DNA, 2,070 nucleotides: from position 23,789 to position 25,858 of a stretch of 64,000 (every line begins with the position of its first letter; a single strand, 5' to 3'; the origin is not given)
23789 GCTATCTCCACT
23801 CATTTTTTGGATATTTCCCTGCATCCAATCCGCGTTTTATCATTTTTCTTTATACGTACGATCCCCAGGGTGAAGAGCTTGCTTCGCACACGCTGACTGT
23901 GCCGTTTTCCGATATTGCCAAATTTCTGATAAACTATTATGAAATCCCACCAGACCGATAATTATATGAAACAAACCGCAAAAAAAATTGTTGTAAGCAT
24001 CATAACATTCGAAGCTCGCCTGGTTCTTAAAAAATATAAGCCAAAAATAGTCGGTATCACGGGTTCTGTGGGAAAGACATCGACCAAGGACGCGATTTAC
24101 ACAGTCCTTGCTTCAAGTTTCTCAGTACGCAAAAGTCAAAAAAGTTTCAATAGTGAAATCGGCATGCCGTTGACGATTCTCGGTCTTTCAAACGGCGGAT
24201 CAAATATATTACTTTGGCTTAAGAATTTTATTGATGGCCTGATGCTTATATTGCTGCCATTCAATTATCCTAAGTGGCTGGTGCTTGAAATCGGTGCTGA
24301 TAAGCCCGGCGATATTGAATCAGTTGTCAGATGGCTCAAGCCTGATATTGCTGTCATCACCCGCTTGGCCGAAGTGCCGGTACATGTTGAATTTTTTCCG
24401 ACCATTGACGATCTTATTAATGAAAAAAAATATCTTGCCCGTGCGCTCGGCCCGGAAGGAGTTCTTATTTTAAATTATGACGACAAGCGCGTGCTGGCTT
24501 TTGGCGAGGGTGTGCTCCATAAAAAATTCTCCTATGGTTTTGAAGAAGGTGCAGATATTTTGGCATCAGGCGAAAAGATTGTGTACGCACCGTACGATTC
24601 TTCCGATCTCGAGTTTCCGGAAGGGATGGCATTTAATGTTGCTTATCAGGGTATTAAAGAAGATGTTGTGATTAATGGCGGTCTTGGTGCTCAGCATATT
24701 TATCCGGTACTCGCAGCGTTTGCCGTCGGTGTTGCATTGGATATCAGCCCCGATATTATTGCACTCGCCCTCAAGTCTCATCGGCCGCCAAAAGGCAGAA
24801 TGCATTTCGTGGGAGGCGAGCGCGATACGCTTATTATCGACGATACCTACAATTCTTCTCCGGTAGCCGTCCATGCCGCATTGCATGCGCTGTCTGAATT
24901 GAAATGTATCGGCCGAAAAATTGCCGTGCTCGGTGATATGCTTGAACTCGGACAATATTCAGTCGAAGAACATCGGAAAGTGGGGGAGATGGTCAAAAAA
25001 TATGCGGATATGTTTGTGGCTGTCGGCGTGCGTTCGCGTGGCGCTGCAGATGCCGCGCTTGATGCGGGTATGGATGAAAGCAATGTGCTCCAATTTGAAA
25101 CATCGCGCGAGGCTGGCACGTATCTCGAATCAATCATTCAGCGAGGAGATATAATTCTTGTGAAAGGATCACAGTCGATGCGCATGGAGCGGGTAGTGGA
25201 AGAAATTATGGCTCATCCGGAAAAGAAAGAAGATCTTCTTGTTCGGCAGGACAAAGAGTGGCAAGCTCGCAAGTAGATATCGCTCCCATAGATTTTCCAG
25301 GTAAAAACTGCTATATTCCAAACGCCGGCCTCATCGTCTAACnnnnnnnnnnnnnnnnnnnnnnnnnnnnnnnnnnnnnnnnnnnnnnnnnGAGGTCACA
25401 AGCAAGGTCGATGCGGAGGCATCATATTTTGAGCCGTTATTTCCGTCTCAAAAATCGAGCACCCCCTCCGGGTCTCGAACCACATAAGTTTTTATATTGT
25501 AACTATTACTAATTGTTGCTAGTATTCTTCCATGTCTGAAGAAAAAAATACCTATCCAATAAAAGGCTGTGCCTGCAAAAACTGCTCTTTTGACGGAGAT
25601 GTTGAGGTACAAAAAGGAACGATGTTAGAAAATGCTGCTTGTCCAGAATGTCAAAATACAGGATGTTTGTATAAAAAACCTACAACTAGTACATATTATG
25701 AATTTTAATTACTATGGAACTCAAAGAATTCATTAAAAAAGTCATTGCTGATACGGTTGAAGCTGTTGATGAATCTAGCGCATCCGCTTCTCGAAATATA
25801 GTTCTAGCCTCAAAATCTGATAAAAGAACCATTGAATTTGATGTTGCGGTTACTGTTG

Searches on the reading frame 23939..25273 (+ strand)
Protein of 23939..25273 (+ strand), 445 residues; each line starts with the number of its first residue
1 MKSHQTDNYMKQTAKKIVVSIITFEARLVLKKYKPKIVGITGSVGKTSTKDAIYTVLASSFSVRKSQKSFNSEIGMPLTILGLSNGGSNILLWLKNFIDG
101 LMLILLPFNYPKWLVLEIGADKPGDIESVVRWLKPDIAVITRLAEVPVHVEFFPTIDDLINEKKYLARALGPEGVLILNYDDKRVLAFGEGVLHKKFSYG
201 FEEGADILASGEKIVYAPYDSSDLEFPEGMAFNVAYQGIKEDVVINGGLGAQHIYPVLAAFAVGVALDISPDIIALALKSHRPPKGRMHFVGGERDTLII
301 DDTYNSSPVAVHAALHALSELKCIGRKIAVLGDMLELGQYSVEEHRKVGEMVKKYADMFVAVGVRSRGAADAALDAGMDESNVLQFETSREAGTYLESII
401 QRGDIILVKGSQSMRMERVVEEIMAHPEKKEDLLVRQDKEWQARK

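Call 54: find_related_loci(query=window:23939-25273:+, collection=metagenome_contigs, flank=10000)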
Query window:23939-25273:+ (445 aa) in metagenome_contigs; peptide patterns used: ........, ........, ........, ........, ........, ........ (x = any residue, [..] = any of these).
131 stretches matched a pattern; 4 encode a relative of the query (tblastn E <= 1e-3); 4 distinct loci.
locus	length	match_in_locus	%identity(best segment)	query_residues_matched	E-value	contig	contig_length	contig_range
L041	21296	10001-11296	44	10-444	1e-118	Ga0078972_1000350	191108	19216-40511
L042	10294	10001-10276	60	9-100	3e-32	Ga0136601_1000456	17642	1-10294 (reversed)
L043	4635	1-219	55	372-444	2e-20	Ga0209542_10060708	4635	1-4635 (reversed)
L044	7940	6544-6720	34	20-78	5e-6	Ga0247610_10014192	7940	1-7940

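Call 60: search_protein_families(library=pfam, proteins=[L041:11346-12179:+, L041:12226-13281:+, L041:13278-14612:+, L041:15352-16965:+, L041:16962-18062:+, L043:343-1374:+, L043:1384-1704:+, L043:1800-2354:-, L043:2392-3207:-, L043:3011-4423:-], max_evalue=0.001)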
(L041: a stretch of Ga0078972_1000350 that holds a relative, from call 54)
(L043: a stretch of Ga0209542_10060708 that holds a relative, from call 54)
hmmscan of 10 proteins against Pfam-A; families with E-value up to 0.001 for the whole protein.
L041:11346-12179:+ (277 aa): 1 family
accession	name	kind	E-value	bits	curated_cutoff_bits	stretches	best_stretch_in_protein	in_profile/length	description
PF00768.25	Peptidase_S11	-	1.1e-21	77.8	27.6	2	116-236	96-221/239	D-alanyl-D-alanine carboxypeptidase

L041:12226-13281:+ (351 aa): 1 family
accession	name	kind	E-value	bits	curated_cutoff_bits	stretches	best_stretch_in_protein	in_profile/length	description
PF00953.26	Glycos_transf_4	-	3.9e-22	79.4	27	1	107-273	4-157/160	Glycosyl transferase family 4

L041:13278-14612:+ (444 aa): 1 family
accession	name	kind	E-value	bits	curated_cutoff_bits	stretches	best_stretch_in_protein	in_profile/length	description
PF01551.29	Peptidase_M23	-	3.5e-30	104.5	28.7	1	315-409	2-90/96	Peptidase family M23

L041:15352-16965:+ (537 aa): 2 families
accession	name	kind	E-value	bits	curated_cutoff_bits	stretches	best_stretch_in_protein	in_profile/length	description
PF07969.17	Amidohydro_3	-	1.4e-16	61.5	29.7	2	428-516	382-470/472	Amidohydrolase family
PF01979.26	Amidohydro_1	-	3e-12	46.9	25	1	392-514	227-342/345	Amidohydrolase family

L041:16962-18062:+ (366 aa): 1 family
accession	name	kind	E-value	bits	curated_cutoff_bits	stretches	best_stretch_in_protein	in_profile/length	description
PF01098.24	FTSW_RODA_SPOVE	-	9.3e-95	318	26.4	1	11-364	5-355/356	Cell cycle protein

L043:343-1374:+ (343 aa): 1 family
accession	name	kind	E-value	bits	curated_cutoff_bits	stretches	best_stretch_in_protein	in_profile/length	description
PF02646.22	RmuC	-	7.5e-55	186.5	26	1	40-315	2-271/291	RmuC family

L043:1384-1704:+ (106 aa): 1 family
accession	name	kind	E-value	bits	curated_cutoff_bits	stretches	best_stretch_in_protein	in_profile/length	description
PF00829.26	Ribosomal_L21p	-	9.4e-35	119.3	27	1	4-103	2-99/99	Ribosomal prokaryotic L21 protein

L043:1800-2354:- (184 aa): 1 family
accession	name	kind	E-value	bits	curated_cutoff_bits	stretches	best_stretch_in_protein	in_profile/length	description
PF20803.2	PaaX_M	-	6.1e-20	71.5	24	1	101-175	2-76/83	PaaX protein central Cas2-like domain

L043:2392-3207:- (271 aa): 4 families
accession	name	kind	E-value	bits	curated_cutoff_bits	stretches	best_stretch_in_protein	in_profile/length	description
PF13662.12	Toprim_4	-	1.6e-15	57.5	25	1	150-243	1-82/85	Toprim domain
PF01751.28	Toprim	-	1.5e-07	31.9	23.1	1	152-242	2-93/96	Toprim domain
PF21176.3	RecR_HhH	-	8.2e-07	29.2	27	1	70-110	2-42/45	RecR, helix-hairpin-helix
PF21175.2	RecR_C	-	1.1e-06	28.3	22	1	248-271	1-24/24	RecR, C-terminal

L043:3011-4423:- (470 aa): 3 families
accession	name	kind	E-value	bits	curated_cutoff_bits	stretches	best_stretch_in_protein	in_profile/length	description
PF03796.21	DnaB_C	-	3.1e-100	335.2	27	1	200-456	1-254/255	DnaB-like helicase C terminal domain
PF00772.26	DnaB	-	2.8e-34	117.7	23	1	25-125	2-102/103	DnaB-like helicase N terminal domain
PF13481.12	AAA_25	-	3.4e-13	50.1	27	1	208-381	22-191/195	AAA domain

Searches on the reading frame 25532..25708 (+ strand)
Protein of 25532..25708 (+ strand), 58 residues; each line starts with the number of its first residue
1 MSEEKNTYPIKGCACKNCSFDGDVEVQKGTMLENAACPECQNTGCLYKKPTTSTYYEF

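Call 5: search_protein_families(library=pfam, proteins=[window:25532-25708:+], max_evalue=1)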
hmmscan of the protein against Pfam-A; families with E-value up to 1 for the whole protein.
window:25532-25708:+ (58 aa): 3 families
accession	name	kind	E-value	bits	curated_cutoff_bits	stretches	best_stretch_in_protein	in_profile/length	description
PF00684.25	DnaJ_CXXCXGXG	-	0.025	15.3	32.7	1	14-49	17-56/65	DnaJ central domain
PF23499.1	YnfU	-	0.034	14.5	27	1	2-41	2-45/49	YnfU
PF24029.1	DUF7340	-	0.31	11.3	27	0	34-43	6-15/62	Domain of unknown function (DUF7340)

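Call 6: search_protein_families(library=padloc, proteins=[window:25532-25708:+], max_evalue=1)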
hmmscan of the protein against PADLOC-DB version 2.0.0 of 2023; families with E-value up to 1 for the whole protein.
window:25532-25708:+ (58 aa): 0 families

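Call 16: find_homologous_proteins(query=window:25532-25708:+, max_evalue=0.01)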
Query window:25532-25708:+ (58 aa): 2 proteins with E <= 0.01 among 2 candidates.
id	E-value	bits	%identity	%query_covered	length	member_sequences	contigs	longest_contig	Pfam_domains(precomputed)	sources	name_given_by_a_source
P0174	9.6e-34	131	100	100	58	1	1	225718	-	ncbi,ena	-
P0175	1.2e-23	99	78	100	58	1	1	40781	-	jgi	jgi:hypothetical protein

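Call 17: find_encoding_contigs(protein=P0175, flank=8000, max_places=3)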
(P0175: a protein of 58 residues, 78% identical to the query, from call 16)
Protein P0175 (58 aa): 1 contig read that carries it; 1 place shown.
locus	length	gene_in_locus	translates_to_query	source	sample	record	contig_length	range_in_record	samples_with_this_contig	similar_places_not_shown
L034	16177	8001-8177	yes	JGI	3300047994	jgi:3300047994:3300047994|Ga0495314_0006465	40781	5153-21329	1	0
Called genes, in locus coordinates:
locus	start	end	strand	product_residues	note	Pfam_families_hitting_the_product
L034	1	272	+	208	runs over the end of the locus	PF06736:TMEM175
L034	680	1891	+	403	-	PF02518:HATPase_c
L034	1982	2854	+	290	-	PF03462:PCRF, PF00472:RF-1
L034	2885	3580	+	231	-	PF02463:SMC_N (weak), PF00005:ABC_tran, PF13304:AAA_21 (weak)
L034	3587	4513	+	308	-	PF18075:FtsX_ECD, PF02687:FtsX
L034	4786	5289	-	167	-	PF00078:RVT_1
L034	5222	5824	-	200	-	PF00078:RVT_1 (weak)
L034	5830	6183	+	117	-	PF22296:bAvd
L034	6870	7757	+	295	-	-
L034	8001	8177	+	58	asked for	-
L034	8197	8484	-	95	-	-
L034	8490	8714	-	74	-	-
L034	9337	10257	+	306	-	PF12760:Zn_ribbon_IS1595, PF12762:DDE_Tnp_IS1595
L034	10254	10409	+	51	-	-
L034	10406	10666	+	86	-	-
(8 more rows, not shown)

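Call 24: find_encoding_contigs(protein=P0174, flank=10000, max_places=2)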
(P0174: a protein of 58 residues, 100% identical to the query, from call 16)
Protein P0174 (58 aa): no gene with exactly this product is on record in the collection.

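Call 52: search_protein_families(library=ncbifam, proteins=[window:25532-25708:+], max_evalue=0.01)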
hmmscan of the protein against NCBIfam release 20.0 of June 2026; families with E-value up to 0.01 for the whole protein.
window:25532-25708:+ (58 aa): 1 family
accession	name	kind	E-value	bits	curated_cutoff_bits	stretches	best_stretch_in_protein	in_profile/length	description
NF008035.0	PRK10767.1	subfamily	0.00088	18.4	338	1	13-52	159-198/374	molecular chaperone DnaJ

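Call 95: search_protein_representatives(protein=window:25532-25705:+)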
Query: 58 residues. Proteins with E-value up to 0.001 (for the whole library): 18; up to 1e-10: 2; up to 1e-30: 1. The best 18 are listed.
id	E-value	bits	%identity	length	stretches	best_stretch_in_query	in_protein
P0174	3.0e-34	130.8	100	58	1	1-58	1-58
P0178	8.8e-15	69.7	57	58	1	4-57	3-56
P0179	4.2e-10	55.0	54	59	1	2-58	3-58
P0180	5.5e-08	48.4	43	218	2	13-42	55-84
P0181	1.4e-05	40.8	43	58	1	4-58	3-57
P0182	4.6e-05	39.2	45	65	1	3-43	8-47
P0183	9.4e-05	38.3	47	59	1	3-50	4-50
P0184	1.1e-04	38.0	45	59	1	5-43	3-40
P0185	1.2e-04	37.9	39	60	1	2-48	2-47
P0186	1.7e-04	37.4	48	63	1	3-43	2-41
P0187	2.1e-04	37.1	50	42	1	1-41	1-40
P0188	2.8e-04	36.8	43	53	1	5-42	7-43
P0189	3.4e-04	36.5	41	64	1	3-51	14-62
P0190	3.9e-04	36.3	45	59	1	6-46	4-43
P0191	5.6e-04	35.8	48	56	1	7-48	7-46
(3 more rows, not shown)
